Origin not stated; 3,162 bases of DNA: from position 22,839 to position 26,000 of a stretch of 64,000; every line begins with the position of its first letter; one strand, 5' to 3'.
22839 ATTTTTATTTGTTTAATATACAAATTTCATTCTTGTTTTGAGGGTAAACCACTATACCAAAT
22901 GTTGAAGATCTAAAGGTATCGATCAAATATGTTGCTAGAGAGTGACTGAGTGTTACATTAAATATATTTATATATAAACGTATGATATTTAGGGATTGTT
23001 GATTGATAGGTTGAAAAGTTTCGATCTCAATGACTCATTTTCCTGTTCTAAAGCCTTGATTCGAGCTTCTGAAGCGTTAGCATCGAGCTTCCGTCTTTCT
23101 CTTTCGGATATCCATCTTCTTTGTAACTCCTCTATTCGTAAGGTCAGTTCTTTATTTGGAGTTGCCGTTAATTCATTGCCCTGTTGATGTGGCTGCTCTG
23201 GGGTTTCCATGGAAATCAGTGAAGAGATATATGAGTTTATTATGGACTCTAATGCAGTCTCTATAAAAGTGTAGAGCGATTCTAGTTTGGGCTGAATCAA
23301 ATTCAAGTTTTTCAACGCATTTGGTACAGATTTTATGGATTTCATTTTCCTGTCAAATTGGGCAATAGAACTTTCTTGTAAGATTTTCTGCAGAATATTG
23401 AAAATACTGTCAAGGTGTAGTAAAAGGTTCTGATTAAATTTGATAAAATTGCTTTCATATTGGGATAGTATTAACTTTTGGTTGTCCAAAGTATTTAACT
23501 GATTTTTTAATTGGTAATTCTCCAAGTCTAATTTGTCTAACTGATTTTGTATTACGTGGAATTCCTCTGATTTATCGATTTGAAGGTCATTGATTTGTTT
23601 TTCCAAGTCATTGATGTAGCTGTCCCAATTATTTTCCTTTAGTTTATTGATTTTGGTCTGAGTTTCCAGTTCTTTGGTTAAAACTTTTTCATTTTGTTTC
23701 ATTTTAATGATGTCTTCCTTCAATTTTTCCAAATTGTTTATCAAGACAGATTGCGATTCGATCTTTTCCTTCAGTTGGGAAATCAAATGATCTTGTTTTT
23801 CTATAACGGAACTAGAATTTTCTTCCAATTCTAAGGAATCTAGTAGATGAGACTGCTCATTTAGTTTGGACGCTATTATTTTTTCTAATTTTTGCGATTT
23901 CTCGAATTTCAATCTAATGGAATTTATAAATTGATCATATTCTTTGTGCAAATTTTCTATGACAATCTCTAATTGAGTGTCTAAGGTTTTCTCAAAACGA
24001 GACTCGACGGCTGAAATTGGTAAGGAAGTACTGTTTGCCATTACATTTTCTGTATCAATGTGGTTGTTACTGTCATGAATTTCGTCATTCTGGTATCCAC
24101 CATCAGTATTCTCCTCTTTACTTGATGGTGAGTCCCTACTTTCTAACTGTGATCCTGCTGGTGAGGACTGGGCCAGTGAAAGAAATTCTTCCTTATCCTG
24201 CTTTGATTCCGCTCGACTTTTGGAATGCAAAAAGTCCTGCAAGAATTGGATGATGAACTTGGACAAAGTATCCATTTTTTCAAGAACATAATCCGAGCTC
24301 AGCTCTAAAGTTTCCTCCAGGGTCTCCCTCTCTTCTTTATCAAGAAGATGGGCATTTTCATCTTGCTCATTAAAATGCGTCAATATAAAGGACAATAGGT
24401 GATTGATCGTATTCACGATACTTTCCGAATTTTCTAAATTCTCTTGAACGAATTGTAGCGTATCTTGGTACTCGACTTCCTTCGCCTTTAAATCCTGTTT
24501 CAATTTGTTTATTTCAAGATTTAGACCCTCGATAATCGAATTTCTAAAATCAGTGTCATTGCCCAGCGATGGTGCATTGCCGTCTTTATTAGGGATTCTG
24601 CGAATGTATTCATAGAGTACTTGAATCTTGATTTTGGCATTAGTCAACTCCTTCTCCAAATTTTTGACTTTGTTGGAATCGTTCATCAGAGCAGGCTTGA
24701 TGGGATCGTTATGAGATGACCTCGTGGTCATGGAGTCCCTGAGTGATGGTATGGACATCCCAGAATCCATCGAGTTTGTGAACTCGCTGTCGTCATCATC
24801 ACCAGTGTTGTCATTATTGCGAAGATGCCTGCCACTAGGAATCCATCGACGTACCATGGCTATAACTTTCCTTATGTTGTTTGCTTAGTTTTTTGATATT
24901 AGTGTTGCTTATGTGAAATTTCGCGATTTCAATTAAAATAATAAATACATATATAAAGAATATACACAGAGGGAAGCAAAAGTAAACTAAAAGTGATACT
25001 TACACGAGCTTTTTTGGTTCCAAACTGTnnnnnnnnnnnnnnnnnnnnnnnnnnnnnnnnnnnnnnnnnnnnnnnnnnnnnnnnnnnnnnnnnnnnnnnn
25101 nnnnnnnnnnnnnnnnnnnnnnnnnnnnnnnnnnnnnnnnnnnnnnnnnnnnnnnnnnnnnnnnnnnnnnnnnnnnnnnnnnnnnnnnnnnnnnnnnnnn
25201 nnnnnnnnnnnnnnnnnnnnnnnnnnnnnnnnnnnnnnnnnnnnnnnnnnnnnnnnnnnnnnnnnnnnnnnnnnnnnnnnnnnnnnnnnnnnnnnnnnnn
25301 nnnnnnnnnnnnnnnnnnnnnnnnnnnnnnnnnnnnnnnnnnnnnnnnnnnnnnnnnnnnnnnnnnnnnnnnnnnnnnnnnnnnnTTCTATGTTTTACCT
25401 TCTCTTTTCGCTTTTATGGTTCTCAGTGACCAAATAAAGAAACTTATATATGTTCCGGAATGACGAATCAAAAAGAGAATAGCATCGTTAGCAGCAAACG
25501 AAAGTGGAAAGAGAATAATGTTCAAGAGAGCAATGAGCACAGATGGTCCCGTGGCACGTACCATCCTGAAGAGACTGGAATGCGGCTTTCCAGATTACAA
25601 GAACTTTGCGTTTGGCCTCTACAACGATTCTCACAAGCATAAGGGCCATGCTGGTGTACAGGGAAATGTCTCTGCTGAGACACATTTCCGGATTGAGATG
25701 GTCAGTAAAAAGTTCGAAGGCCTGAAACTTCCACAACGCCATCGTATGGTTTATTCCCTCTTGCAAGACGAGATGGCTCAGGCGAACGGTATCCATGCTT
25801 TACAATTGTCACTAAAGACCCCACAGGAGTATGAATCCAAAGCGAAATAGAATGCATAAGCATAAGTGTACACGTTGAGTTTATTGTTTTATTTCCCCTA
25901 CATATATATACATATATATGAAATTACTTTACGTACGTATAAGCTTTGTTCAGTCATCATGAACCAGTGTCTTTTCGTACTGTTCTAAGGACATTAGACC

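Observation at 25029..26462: Divergent pair of BolA-like paralogs (BOL3/BOL1) sharing a 132-bp promoter, immediately next to GCV3 (lipoyl H-protein)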

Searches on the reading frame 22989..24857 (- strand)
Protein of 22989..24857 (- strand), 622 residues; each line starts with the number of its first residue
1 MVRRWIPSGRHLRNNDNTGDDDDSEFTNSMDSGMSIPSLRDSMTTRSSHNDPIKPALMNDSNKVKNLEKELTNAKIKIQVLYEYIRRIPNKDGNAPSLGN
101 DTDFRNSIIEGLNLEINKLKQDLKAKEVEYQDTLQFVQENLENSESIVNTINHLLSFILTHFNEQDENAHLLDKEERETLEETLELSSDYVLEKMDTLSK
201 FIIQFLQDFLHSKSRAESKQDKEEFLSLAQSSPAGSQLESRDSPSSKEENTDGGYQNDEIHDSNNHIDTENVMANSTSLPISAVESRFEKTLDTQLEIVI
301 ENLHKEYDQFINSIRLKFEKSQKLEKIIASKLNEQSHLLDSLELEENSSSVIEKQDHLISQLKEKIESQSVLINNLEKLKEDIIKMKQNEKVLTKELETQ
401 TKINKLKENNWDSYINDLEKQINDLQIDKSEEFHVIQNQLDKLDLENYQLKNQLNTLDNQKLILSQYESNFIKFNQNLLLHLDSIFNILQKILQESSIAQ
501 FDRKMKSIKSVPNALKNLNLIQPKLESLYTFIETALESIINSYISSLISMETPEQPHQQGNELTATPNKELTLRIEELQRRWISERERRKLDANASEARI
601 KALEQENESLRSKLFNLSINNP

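Call 3: search_protein_families(library=pfam, proteins=[window:22989-24857:-], max_evalue=0.01)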
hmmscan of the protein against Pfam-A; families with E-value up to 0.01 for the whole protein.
window:22989-24857:- (622 aa): 1 family
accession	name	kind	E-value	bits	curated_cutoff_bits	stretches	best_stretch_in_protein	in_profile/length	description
PF12808.12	Mto2_bdg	-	2.2e-05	25.1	22.3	1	574-614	5-45/52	Micro-tubular organiser Mto1 C-term Mto2-binding region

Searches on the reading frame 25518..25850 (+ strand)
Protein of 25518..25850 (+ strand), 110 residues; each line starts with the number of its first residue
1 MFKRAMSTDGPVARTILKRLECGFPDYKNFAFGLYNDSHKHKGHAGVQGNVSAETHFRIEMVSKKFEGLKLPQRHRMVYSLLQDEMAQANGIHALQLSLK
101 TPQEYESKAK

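Call 3: search_protein_families(library=pfam, proteins=[window:25518-25850:+], max_evalue=0.01)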
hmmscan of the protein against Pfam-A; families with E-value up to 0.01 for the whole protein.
window:25518-25850:+ (110 aa): 1 family
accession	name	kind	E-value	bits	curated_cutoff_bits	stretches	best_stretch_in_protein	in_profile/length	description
PF01722.23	BolA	-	8.7e-27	93.7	25.7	1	34-104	12-76/76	BolA-like protein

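Call 7: find_homologous_proteins(query=window:25518-25847:+, max_evalue=0.00001)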
Query window:25518-25847:+ (110 aa): 19 proteins with E <= 0.00001 among 21 candidates.
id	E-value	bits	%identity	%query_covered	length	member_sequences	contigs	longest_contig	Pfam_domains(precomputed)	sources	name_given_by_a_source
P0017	1.8e-66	239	99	100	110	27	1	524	PF01722.24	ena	-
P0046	2.4e-59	216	89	100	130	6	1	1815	PF01722.24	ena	-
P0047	2.6e-53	197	80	100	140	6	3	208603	PF01722.24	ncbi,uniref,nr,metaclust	ncbi:hypothetical protein SEUBUCD646_0A00310 [Saccharomyces eubayanus]|uniref:Uncharacterized protei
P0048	4.7e-23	100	51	96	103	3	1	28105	PF01722.24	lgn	-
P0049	1.5e-21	95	53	87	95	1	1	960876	PF01722.24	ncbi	ncbi:bola-like protein, partial [Nadsonia fulvescens var. elongata DSM 6958]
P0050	2.4e-21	94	46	96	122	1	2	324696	PF01722.24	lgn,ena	-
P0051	6.4e-20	89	48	88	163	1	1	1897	PF01722.24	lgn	-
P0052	1.3e-19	89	54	72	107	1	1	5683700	PF01722.24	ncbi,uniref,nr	ncbi:bola-like protein [Aaosphaeria arxii CBS 175.79]|uniref:Bola-like protein n=1 Tax=Aaosphaeria a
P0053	3.2e-18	84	57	62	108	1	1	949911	PF01722.24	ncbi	ncbi:hypothetical protein MBLNU230_g2569t1 [Neophaeotheca triangularis]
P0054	4.2e-18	84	59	66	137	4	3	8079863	PF01722.24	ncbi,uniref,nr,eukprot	ncbi:hypothetical protein D8B26_004385 [Coccidioides posadasii str. Silveira]|uniref:BolA domain-con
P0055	9.5e-18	82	47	91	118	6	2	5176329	PF01722.24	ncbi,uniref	ncbi:BolA domain protein [Apiospora saccharicola]|uniref:BolA domain protein n=1 Tax=Apiospora sacch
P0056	3.7e-16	77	43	89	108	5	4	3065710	PF01722.24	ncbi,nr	ncbi:hypothetical protein ABEF95_015231 [Exophiala dermatitidis]|nr:BolA domain UV induced protein U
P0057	6.5e-16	77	54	63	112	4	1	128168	PF01722.24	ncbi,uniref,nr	ncbi:bola domain protein [Aspergillus indologenus CBS 114.80]|uniref:Bola domain protein n=1 Tax=Asp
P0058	2.0e-15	75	53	66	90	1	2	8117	PF01722.24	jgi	jgi:BolA-like protein 1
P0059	3.7e-15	74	54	63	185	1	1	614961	PF01722.24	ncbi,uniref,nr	ncbi:BolA family protein [Aspergillus brunneoviolaceus CBS 621.78]|uniref:Bola-like protein n=1 Tax=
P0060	1.6e-7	50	46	63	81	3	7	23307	PF01722.24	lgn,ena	-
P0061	2.2e-7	49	48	60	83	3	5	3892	PF01722.24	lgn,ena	-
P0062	8.5e-7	47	46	62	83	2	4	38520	PF01722.24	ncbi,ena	-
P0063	9.7e-6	44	44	62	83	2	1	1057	PF01722.24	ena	-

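Call 25: search_solved_structures(query=window:25518-25847:+, max_evalue=0.01)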
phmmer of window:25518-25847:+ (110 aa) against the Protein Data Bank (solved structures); distinct sequences matched with E-value up to 0.01: 17.
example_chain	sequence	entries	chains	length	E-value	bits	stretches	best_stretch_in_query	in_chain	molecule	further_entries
5zb6_A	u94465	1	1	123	2.9e-18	69.6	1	9-104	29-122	UVI31+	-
2n8q_A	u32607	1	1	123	4e-18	69.2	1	9-104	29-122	Predicted protein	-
4pug_A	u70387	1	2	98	4.2e-18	69.1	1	36-108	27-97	BolA like protein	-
4pui_A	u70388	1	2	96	4.9e-15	59.2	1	36-104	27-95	SufE-like protein, chloroplastic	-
1v60_A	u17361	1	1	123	5.9e-11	46.1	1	33-106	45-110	RIKEN cDNA 1810037G04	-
5lci_A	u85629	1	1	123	4.8e-10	43.2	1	38-107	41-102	BolA-like protein 1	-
2dhm_A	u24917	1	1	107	9.2e-08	35.9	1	39-107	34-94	Protein bolA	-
2mma_B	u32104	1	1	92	2.8e-07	34.3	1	55-106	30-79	BolA2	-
2mm9_A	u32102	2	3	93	2.9e-07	34.3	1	55-106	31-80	BolA2 | At5g09830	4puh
1xs3_A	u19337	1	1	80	1e-05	29.3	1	46-104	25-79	hypothetical protein XC975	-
2kdn_A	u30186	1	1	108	1.5e-05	28.7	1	53-107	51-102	Putative uncharacterized protein PFE0790c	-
1v9j_A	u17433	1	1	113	3.3e-05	27.7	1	53-106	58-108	BolA-like protein RIKEN cDNA 1110025L05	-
3tr3_A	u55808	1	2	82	4.3e-05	27.3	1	55-106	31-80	BolA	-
3o2e_A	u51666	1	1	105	0.001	22.9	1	56-108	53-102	BolA-like protein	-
5nfk_A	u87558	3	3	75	0.0052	20.6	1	55-102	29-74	YrbA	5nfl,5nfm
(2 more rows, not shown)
